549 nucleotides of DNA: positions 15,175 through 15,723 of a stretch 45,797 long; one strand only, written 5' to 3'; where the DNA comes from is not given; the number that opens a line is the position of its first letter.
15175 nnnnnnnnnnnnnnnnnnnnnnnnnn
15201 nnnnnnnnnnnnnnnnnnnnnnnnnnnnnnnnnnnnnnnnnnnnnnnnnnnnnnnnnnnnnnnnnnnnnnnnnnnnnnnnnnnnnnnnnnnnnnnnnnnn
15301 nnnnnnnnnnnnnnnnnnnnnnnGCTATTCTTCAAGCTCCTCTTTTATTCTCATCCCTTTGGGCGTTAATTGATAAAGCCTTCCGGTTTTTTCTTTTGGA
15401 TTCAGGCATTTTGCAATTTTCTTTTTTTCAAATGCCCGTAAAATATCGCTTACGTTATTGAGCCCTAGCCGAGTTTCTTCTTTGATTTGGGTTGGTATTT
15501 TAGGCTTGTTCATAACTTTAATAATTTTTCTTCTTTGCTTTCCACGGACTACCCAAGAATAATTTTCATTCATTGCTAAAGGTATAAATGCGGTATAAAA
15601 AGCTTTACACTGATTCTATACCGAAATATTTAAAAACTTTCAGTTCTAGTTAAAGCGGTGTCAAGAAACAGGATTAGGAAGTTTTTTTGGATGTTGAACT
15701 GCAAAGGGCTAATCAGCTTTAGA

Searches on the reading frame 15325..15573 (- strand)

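Call 3: search_protein_families(library=pfam, proteins=[window:15325-15573:-], max_evalue=1)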
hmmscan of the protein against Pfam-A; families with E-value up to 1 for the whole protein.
window:15325-15573:- (82 aa): 3 families
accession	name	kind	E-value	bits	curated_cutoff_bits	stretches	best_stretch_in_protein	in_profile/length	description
PF14947.12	HTH_45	-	0.003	18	25.5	1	17-82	11-71/77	Winged helix-turn-helix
PF07381.18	EarA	-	0.038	14.2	22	1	60-79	70-89/90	EarA-like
PF25213.1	HVO_A0261_N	-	0.069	13.5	35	1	8-82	7-76/86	HVO_A0261 N-terminal domain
